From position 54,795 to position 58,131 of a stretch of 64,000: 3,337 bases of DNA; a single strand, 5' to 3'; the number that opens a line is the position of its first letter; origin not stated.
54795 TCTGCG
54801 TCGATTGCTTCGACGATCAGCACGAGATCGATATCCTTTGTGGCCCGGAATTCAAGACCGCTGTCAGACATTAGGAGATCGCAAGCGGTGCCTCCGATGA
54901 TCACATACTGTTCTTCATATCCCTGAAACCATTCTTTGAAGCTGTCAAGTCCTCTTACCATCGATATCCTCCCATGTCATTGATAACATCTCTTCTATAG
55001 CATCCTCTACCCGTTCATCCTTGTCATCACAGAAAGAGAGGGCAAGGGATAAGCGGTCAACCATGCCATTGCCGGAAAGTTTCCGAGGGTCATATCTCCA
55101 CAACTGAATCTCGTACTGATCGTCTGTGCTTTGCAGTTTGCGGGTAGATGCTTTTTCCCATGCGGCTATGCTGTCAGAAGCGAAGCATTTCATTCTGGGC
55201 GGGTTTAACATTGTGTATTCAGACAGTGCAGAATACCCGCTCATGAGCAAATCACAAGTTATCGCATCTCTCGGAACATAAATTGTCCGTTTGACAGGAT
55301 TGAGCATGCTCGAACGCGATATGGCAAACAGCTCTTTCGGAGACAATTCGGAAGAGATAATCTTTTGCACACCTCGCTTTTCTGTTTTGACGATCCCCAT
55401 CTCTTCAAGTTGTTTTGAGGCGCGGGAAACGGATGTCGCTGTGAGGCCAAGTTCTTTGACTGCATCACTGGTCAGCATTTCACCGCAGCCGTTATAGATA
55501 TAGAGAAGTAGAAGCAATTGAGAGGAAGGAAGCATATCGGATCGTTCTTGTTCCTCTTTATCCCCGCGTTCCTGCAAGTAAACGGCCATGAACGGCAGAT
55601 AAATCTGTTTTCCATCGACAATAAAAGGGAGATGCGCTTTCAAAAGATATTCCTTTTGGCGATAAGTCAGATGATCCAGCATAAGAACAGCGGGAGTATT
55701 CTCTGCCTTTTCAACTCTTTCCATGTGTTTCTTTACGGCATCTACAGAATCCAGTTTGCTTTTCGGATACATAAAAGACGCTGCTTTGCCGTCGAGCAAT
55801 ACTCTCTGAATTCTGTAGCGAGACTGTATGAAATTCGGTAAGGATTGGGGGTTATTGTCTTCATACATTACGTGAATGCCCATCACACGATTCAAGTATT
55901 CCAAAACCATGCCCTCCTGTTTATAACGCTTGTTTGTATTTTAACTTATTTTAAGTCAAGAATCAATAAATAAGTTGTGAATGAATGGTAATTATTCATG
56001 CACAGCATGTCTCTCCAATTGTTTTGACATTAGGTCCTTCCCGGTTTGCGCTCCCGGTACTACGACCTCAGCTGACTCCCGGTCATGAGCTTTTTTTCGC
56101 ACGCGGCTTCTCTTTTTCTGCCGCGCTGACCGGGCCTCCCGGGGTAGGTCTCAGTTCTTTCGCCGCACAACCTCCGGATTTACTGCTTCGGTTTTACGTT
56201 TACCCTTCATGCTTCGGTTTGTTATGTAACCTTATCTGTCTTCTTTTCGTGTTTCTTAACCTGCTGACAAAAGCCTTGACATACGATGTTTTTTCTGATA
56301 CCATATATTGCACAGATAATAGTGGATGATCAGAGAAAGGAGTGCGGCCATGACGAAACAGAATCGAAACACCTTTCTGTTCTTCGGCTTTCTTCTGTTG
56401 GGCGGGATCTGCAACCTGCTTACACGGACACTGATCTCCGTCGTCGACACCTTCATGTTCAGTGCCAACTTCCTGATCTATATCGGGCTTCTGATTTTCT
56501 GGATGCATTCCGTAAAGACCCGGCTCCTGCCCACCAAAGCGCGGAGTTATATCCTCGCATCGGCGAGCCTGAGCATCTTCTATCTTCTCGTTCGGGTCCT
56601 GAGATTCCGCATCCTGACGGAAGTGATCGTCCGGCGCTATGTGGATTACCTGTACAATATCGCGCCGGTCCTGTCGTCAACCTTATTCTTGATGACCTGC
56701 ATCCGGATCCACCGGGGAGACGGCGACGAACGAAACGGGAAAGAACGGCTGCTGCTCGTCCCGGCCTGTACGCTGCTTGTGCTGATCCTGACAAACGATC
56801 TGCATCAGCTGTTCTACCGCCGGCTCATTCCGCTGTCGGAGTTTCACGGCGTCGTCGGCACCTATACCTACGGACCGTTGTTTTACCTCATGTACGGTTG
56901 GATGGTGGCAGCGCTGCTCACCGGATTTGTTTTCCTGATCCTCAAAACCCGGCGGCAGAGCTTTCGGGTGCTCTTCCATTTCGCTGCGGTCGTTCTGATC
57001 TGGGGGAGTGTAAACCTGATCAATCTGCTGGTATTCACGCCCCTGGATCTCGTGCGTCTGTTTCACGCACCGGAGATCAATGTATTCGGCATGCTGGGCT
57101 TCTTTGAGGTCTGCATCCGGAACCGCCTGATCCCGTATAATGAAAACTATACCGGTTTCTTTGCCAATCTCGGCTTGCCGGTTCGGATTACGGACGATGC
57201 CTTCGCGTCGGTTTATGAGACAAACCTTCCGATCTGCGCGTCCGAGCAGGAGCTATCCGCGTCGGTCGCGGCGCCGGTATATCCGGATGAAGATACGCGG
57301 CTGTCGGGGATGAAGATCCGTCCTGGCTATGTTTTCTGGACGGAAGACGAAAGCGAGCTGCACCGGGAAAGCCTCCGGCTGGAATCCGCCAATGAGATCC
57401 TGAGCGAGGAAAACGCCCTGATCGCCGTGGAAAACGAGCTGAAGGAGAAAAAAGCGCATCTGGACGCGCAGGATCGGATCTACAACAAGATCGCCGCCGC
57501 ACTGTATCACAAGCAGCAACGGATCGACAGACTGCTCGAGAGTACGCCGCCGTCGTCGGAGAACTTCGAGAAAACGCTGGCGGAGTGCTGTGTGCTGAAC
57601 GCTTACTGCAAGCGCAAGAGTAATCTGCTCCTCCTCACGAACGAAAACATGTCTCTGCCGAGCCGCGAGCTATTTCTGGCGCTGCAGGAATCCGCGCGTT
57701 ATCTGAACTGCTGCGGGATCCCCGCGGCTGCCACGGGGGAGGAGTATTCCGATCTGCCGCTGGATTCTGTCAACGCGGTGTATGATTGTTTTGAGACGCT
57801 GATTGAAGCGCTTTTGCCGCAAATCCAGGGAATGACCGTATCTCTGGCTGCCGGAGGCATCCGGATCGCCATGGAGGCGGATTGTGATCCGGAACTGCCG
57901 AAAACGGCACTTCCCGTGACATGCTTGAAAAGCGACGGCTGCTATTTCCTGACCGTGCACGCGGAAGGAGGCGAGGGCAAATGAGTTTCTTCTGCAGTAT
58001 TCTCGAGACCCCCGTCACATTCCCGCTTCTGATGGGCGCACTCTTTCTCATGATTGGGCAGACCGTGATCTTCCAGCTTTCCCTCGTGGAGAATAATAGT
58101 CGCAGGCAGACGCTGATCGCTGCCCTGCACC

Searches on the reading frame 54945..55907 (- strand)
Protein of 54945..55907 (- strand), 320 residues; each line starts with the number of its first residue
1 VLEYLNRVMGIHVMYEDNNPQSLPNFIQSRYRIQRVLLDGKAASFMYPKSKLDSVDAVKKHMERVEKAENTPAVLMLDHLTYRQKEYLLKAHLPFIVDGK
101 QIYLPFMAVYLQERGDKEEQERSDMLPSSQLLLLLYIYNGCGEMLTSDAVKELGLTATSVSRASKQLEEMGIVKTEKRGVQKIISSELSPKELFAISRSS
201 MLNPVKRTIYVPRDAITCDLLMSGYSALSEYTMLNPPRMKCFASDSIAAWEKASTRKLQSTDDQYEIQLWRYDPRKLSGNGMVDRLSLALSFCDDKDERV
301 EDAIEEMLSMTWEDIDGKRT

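Call 85: search_protein_families(library=pfam, proteins=[window:54945-55907:-], max_evalue=0.0001)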
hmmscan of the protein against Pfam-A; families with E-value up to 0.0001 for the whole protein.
window:54945-55907:- (320 aa): 1 family
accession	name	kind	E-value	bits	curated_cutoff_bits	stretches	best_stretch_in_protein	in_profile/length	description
PF12802.13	MarR_2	-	1e-05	26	27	1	126-177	3-54/61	MarR family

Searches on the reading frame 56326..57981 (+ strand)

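Call 85: search_protein_families(library=pfam, proteins=[window:56326-57981:+], max_evalue=0.0001)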
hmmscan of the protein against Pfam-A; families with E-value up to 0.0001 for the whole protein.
window:56326-57981:+ (552 aa): 1 family
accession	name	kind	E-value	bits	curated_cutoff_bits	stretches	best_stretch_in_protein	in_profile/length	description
PF16927.11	HisKA_7TM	-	6e-11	43.1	28.6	1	45-242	4-198/224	N-terminal 7TM region of histidine kinase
